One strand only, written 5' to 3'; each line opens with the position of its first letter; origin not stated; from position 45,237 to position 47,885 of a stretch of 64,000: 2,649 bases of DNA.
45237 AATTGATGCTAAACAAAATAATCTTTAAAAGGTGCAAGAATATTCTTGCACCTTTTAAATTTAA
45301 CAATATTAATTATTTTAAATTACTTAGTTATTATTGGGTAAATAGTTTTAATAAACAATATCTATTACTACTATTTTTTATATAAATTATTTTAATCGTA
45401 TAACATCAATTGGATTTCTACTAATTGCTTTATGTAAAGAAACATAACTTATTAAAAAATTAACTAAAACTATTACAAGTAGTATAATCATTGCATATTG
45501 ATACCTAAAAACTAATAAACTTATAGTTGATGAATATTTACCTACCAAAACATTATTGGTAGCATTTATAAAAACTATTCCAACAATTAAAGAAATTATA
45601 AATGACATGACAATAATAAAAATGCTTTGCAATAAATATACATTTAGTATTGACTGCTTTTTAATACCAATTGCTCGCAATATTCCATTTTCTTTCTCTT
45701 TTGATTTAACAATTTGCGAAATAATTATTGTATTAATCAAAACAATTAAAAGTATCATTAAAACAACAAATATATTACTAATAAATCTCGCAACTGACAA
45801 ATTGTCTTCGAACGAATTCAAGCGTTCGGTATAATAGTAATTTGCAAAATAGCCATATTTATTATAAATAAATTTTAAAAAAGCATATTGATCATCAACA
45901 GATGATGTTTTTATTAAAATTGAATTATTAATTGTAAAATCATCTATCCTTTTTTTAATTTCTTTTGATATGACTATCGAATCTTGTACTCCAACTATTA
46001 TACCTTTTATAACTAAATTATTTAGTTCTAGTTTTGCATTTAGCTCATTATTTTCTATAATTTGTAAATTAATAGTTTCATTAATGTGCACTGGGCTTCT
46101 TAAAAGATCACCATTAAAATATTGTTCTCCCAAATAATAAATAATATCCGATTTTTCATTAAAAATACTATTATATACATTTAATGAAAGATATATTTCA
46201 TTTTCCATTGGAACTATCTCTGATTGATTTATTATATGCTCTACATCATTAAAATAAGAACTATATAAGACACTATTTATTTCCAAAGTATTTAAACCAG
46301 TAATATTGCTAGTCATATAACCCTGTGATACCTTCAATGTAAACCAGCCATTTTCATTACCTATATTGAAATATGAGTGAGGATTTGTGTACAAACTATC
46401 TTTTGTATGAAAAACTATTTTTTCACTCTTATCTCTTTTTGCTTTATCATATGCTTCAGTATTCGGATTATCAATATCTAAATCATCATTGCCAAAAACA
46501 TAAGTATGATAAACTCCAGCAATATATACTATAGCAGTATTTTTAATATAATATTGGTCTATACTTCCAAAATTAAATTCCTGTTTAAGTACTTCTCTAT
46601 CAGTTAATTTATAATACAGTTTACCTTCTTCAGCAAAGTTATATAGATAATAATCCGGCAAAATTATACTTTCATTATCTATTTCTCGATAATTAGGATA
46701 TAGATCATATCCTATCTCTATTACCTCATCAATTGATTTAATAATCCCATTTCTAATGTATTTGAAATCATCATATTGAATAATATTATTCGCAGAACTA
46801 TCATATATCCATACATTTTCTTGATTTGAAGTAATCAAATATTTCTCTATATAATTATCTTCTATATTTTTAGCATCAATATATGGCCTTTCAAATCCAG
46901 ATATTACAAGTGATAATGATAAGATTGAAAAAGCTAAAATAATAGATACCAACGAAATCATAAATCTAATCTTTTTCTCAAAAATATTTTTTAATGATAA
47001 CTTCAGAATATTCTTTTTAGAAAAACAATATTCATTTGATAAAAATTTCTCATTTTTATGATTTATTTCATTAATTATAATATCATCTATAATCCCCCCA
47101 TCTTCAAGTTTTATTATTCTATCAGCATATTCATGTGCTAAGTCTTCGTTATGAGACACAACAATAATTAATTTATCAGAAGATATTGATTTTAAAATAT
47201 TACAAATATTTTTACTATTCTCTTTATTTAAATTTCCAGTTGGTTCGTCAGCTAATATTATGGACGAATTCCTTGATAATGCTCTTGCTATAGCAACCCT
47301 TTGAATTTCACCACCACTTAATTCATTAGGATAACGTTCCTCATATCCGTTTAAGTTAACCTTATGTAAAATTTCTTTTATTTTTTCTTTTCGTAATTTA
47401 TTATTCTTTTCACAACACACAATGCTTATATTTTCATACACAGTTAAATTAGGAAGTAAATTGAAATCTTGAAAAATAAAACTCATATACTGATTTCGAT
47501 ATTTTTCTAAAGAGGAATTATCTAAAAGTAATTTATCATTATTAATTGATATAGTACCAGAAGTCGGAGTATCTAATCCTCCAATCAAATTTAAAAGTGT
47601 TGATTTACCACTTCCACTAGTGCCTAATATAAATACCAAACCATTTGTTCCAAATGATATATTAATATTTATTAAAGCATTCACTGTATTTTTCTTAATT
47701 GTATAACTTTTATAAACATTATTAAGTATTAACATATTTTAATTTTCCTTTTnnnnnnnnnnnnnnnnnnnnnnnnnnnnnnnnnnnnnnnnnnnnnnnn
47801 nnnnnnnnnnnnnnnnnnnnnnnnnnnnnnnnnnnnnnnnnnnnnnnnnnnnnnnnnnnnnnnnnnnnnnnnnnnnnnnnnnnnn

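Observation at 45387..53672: Candidate undescribed module: regulator, secreted pro-peptide, giant hydrolase/GLUG surface protein, overlapping lipoprotein and MacB-type ABC/FtsX transporter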

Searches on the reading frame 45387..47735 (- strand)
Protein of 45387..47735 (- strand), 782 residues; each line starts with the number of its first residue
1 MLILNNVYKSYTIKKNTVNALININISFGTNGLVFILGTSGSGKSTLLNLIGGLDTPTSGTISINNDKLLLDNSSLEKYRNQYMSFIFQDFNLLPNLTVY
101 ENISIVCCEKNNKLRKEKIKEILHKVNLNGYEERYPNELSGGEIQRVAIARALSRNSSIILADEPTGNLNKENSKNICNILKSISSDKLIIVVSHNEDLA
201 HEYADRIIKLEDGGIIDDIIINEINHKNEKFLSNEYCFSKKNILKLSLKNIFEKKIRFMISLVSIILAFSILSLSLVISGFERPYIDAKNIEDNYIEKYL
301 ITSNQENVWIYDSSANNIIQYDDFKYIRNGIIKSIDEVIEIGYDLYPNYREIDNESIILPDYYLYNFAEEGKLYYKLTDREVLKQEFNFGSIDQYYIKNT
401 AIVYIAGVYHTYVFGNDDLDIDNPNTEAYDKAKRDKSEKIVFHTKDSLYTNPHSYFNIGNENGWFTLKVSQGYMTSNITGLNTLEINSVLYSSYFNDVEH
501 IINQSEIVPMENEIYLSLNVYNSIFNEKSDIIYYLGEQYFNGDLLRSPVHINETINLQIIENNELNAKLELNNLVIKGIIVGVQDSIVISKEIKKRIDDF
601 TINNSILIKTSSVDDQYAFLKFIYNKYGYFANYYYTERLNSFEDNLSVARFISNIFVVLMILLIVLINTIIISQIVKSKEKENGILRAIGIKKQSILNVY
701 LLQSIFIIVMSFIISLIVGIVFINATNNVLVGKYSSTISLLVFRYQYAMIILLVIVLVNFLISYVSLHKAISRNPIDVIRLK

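Call 4: search_protein_families(library=pfam, proteins=[window:45387-47735:-], max_evalue=0.01)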
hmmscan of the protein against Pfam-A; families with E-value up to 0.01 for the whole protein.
window:45387-47735:- (782 aa): 7 families
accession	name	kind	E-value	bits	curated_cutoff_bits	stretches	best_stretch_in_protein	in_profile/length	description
PF00005.33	ABC_tran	-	1.3e-31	110.5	25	1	23-166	3-136/137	ABC transporter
PF02687.27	FtsX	-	6e-12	46.1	25.5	1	654-775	1-120/120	FtsX-like permease C-terminal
PF02463.25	SMC_N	-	2.7e-06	27.4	40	1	30-210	23-211/220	RecF/RecN/SMC N terminal domain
PF13555.12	AAA_29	-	0.0022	18.1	27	1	26-49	17-40/61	P-loop containing region of AAA domain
PF00350.29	Dynamin_N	-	0.0072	16.8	27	0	34-210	1-153/168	Dynamin family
PF03193.22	RsgA_GTPase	-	0.0089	16.3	30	1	8-63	84-138/174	RsgA GTPase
PF25199.1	nSTAND_NTPase5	-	0.0091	16.3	34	0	3-48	14-58/145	Novel STAND NTPase 5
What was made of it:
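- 45387..47735 (-): ABC: 782-aa fused NBD-FtsX, a MacB-type (type VII) ABC protein with an ectodomain of about 355 aa. Pfam ABC_tran and FtsX hits (call 4).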

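Call 5: search_protein_families(library=ncbifam, proteins=[window:45387-47735:-], max_evalue=0.01)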
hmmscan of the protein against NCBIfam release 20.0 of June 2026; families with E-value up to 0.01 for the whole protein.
window:45387-47735:- (782 aa): 183 families (the best 25 are shown)
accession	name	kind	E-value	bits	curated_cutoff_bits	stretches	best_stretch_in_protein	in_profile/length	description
TIGR03608.1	L_ocin_972_ABC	subfamily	6e-54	182.6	254.85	1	8-210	5-206/206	putative bacteriocin export ABC transporter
TIGR02211.1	LolD_lipo_ex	equivalog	6.4e-54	182.8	307.75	1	3-215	3-219/221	lipoprotein-releasing ABC transporter ATP-binding protein LolD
TIGR02673.1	FtsE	equivalog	5e-52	176.7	264.85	1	1-213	1-213/214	cell division ATP-binding protein FtsE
NF007826.0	PRK10535.1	equivalog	8.9e-51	172.9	966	1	2-336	5-349/648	macrolide ABC transporter ATP-binding protein/permease MacB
NF038007.1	ABC_ATP_DarD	equivalog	4.9e-50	170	375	1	1-214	1-217/218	darobactin export ABC transporter ATP-binding protein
TIGR02315.1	ABC_phnC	equivalog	3e-45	154.5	266.1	1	1-227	1-236/243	phosphonate ABC transporter ATP-binding protein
NF008639.0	PRK11629.1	equivalog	3.5e-44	151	360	1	4-219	9-228/234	lipoprotein-releasing ABC transporter ATP-binding protein LolD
NF040933.2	ABC_arch_GlcV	equivalog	1e-43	149.6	450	1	3-216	4-221/357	glucose ABC transporter ATP-binding protein GlcV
TIGR02982.1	heterocyst_DevA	subfamily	1.2e-42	146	295.8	1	4-215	4-219/220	ABC exporter ATP-binding subunit, DevA family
TIGR01186.1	proV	subfamily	1.8e-41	142.5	326.6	1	22-236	10-234/363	betaine/proline/choline family ABC transporter ATP-binding protein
TIGR03265.1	PhnT2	equivalog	1e-40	140.1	457.7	1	16-229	15-227/353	putative 2-aminoethylphosphonate ABC transporter ATP-binding protein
TIGR00968.1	3a0106s01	subfamily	2.1e-40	138.7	342.75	1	5-218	4-212/237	sulfate ABC transporter ATP-binding protein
NF008428.0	PRK11264.1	equivalog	2.3e-39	135.1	406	1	13-218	13-225/250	L-cystine ABC transporter ATP-binding protein TcyN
NF043075.1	MMSYN1_0197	equivalog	3.5e-38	131.4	550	1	2-224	3-220/341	spermidine/putrescine ABC transporter ATP-binding protein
NF008338.0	PRK11124.1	equivalog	8.4e-38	130.2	369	1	17-218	14-222/242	arginine ABC transporter ATP-binding protein ArtP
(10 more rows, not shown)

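Call 24: search_solved_structures(query=window:45387-47735:-, max_evalue=0.001)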
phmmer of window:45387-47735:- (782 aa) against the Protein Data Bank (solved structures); distinct sequences matched with E-value up to 0.001: 560 (the best 60 are shown).
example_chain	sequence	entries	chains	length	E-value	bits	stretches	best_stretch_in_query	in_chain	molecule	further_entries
5lil_A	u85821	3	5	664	4.2e-48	167.3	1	14-282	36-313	Macrolide export ATP-binding/permease protein MacB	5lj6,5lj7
1f3o_A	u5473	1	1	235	2.9e-43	151.3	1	1-215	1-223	HYPOTHETICAL ABC TRANSPORTER ATP-BINDING PROTEIN MJ0796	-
1l2t_A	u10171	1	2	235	7.2e-43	150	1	1-215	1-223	Hypothetical ABC transporter ATP-binding protein MJ0796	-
3tif_A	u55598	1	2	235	9.8e-42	146.3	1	2-215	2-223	Uncharacterized ABC transporter ATP-binding protein MJ0796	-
5xu1_A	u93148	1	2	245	2.3e-41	145.1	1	2-218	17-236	ABC transporter ATP-binding protein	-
5nik_J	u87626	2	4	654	4.1e-41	144.2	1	2-299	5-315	Macrolide export ATP-binding/permease protein MacB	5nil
9o9x_A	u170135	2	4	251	9.7e-41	143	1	9-214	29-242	ABC transporter ATP-binding protein YtrE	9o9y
7arh_F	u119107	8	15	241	5.3e-39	137.2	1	5-226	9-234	Lipoprotein-releasing system ATP-binding protein LolD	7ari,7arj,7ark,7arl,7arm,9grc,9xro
4yms_J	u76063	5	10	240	8.5e-39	136.6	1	1-231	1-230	ABC-type polar amino acid transport system, ATPase component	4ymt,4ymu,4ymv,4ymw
7tcg_B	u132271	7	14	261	8.5e-39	136.5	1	3-216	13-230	Bacitracin export ATP-binding protein BceA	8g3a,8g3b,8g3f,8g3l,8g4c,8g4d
8s5g_B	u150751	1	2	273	8.7e-39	136.5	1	3-216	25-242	Bacitracin export ATP-binding protein BceA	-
7mdy_D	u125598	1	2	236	8.8e-39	136.5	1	5-220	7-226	Lipoprotein-releasing system ATP-binding protein LolD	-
9rle_D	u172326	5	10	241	1.1e-38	136.2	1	5-219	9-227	Lipoprotein-releasing system ATP-binding protein LolD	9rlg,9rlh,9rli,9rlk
9rlc_D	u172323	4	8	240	1.1e-38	136.1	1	5-219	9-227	Lipoprotein-releasing system ATP-binding protein LolD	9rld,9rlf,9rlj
7v8l_D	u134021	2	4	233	1.3e-38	136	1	5-217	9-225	Lipoprotein-releasing system ATP-binding protein LolD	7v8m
5gko_A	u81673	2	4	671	2.5e-38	135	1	2-218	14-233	Macrolide export ATP-binding/permease protein MacB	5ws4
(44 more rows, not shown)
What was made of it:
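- FtsE appears among the NBD matches (calls 5, 24).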

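Call 44: find_homologous_proteins(query=window:45387-47735:-, max_evalue=1e-40)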
Query window:45387-47735:- (782 aa): 7383 proteins with E <= 1e-40 among 8000 candidates; the best 120 are listed.
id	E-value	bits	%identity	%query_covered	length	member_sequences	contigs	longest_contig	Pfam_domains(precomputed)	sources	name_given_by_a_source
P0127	0.0e+0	1661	100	100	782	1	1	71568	PF02687.28,PF00005.34,PF02463.26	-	-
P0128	0.0e+0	1388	83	100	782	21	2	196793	PF02687.28,PF00005.34,PF02463.26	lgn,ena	-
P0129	0.0e+0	1193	73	100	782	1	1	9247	PF02687.28,PF00005.34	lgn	-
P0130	0.0e+0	1137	68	100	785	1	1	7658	PF02687.28,PF00005.34,PF02463.26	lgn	-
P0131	0.0e+0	1057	65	100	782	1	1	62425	PF02687.28,PF00005.34,PF02463.26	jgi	-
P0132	0.0e+0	1036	64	100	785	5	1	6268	PF02687.28,PF00005.34,PF02463.26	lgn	-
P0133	1.2e-291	987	62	100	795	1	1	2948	PF02687.28,PF00005.34,PF02463.26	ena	-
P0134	1.7e-235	802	53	100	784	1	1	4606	PF02687.28,PF00005.34,PF02463.26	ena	-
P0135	1.3e-233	796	53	100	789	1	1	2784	PF02687.28,PF00005.34,PF02463.26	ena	-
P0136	2.4e-231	788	85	57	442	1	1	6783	PF02687.28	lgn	-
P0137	2.5e-231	788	52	100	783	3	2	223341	PF02687.28,PF00005.34,PF02463.26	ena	-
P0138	3.0e-231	788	53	100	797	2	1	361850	PF02687.28,PF00005.34,PF02463.26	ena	-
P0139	3.9e-147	510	41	100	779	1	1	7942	PF02687.28,PF00005.34,PF13304.13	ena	-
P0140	4.3e-147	510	40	100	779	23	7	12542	PF02687.28,PF00005.34,PF13304.13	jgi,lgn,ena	-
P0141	1.3e-146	508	41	100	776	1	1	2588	PF02687.28,PF00005.34,PF13304.13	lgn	-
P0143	1.5e-146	508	40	100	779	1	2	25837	PF02687.28,PF00005.34,PF13304.13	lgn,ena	-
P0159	3.8e-103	364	33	100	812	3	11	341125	PF02687.28,PF00005.34,PF02463.26,PF13304.13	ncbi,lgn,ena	-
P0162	3.4e-97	345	33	100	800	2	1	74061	PF02687.28,PF00005.34,PF02463.26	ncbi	-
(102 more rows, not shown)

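Call 46: find_encoding_contigs(protein=P0143, flank=10000, max_places=1)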
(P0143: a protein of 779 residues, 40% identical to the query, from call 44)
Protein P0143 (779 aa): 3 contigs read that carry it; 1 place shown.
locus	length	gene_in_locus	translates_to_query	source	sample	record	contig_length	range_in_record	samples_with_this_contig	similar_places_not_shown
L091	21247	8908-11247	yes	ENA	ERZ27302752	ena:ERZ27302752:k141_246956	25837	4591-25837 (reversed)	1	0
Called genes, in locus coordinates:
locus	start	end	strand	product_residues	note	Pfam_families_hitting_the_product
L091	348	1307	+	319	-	PF01381:HTH_3, PF12844:HTH_19, PF13560:HTH_31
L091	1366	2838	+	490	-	-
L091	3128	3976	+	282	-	-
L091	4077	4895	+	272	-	-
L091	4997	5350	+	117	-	PF14119:DUF4288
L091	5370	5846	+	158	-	-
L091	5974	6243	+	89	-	-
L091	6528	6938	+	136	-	-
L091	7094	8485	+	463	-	PF04326:SLFN_AlbA_2, PF13749:HATPase_c_4, PF12802:MarR_2 (weak)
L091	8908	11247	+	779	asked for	PF00005:ABC_tran, PF13304:AAA_21 (faint), PF02687:FtsX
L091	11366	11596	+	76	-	-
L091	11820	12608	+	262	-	PF01381:HTH_3, PF12844:HTH_19, PF13443:HTH_26 (weak), PF13560:HTH_31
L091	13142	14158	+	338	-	PF00583:Acetyltransf_1, PF13508:Acetyltransf_7 (weak), PF08445:FR47 (weak), PF13673:Acetyltransf_10 (weak)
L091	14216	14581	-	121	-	PF12844:HTH_19, PF13560:HTH_31 (weak), PF01381:HTH_3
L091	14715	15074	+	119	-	-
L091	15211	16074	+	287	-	PF13310:Virulence_RhuM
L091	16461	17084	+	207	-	PF01381:HTH_3, PF12844:HTH_19, PF13443:HTH_26 (weak), PF13560:HTH_31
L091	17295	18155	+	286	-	-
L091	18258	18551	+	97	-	-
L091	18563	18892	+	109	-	-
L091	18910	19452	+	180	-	-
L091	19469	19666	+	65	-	-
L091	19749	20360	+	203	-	-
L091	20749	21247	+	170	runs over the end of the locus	-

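Call 47: find_encoding_contigs(protein=P0159, flank=10000, max_places=1)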
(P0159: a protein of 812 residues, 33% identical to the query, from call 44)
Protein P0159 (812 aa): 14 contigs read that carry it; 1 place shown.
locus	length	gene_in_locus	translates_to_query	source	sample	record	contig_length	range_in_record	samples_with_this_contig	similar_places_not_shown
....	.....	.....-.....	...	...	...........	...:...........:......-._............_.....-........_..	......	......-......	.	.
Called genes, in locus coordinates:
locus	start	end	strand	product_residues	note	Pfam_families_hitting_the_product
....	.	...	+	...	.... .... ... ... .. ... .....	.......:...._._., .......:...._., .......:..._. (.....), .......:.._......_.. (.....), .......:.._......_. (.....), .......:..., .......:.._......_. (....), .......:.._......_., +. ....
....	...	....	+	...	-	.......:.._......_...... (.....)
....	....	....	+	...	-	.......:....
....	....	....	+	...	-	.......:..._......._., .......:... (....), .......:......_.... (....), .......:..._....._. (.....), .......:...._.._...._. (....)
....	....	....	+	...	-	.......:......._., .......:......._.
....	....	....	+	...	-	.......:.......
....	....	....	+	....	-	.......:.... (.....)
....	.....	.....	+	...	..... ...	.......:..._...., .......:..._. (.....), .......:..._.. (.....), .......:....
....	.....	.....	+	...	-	-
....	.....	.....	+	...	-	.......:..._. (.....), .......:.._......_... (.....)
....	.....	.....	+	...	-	-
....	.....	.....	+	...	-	-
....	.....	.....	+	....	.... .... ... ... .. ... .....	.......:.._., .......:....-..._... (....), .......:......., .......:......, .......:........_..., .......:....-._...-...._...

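Call 48: find_encoding_contigs(protein=P0162, flank=10000, max_places=1)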
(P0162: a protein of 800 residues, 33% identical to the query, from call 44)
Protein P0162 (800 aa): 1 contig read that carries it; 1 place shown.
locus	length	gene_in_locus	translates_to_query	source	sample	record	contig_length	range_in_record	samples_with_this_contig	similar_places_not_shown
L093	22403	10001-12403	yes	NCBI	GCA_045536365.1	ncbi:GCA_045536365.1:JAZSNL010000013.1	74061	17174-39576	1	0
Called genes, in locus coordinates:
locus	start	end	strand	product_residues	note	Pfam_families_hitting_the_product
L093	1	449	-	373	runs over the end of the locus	PF00583:Acetyltransf_1 (weak)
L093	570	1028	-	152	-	PF06177:QueT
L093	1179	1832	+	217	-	PF00302:CAT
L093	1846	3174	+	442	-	PF02386:TrkH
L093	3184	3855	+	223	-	PF02254:TrkA_N, PF02080:TrkA_C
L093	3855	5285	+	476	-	PF00704:Glyco_hydro_18, PF23916:TIM-barrel_EndoS (weak)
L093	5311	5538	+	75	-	-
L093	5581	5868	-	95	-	-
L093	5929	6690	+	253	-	PF00106:adh_short, PF08659:KR (weak), PF13561:adh_short_C2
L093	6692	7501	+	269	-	PF05857:TraX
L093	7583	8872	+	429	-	PF01553:Acyltransferase (weak)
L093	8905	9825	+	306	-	PF00781:DAGK_cat, PF19279:YegS_C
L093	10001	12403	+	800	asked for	PF00005:ABC_tran, PF02463:SMC_N (faint), PF02687:FtsX (weak)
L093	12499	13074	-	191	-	PF00300:His_Phos_1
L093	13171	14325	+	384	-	PF00768:Peptidase_S11, PF13354:Beta-lactamase2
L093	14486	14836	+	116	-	PF01740:STAS, PF13466:STAS_2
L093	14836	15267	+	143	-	PF13581:HATPase_c_2, PF02518:HATPase_c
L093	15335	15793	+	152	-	PF03862:SpoVAC_SpoVAEB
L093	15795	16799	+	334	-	PF07451:SpoVAD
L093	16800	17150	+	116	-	PF03862:SpoVAC_SpoVAEB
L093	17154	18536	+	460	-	PF03323:GerA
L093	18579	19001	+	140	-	PF02698:DUF218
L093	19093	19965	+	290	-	PF02645:DegV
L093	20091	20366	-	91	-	PF15738:YafQ_toxin, PF05016:ParE_toxin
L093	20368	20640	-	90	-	PF04221:RelB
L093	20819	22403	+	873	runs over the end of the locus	PF12705:PDDEXK_1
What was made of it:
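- Two of three transporters sampled from the transporter side stand alone (L091, L093; calls 46, 48). Orphan transporters exist (L091, L093; calls 46, 48), as expected for immunity genes.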

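Call 66: predict_structure(alignment_id=A4)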
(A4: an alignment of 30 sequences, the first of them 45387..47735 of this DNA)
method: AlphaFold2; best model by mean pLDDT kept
length: 782 residues; sequences in the alignment: 30
mean_pLDDT: 86.0   pTM: 0.69
mean pLDDT of the five models: 86.0, 84.2, 83.6, 83.6, 82.8
residues with pLDDT >= 90: 251; 70-90: 498; 50-70: 33; < 50: 0
segments of 3 or more residues with pLDDT < 50: none
pLDDT, mean of each block of 10 residues (from residue 1): 90 80 89 89 88 88 87 84 81 81 82 86 89 89 87 87 78 86 90 88 91 90 75 77 83 77 89 89 93 93 72 88 86 95 93 94 92 92 88 87 92 83 88 90 86 59 77 82 84 90 82 91 88 86 86 91 80 93 88 87 91 93 90 90 87 92 88 81 82 86 87 89 88 84 84 86 81 74 62
secondary structure, 60 per line:
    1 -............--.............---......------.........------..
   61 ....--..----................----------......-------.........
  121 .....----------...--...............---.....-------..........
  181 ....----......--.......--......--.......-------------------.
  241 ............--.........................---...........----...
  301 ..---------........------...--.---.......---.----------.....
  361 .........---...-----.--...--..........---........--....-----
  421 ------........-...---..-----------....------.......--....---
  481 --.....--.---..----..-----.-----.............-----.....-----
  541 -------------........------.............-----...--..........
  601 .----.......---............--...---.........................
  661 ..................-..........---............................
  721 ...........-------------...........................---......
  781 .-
elements in order (helices of 4 or more, strands of 3 or more residues): E2-13 E16-28 E32-37 H44-52 E59-64 H73-83 E84-88 H99-104 H112-125 H141-155 E159-163 H171-184 E189-194 H197-203 E206-211 E214-220 H240-252 H255-279 H283-293 E298-302 H312-319 E326-328 H335-341 E356-360 H361-369 E373-375 H389-394 E395-398 E402-409 H412-415 H427-434 E455-458 E465-471 E474-477 E483-487 E513-517 H518-525 H531-535 E554-561 E568-580 E586-588 H591-601 E606-609 H616-627 E630-632 H636-678 H680-689 H693-731 H745-771 H775-781
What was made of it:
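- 45387..47735 (-): The model has pLDDT 86 (call 66).
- On MacB-type (type VII) ABC superfamily: Model helices 255-279, 636-678, 693-731 and 745-771, with a mixed alpha/beta domain at 294-635 (call 66). The order of secondary-structure elements fits: beta298-alpha312-beta326 after TM1, and beta586-alpha591-beta606-alpha616-beta630 before TM2 (call 66).
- Closest known: MacB / type VII ABC transporters. Same: In the model, beta-alpha-beta elements flank the ectodomain next to the stalk helices, as in a Porter subdomain (call 66; this last point is inferred).
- Checked: Outer domain: about 355 residues between TM1 (helix 255-279) and TM2 (helix starting at 636), taken from the model's secondary structure (call 66).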
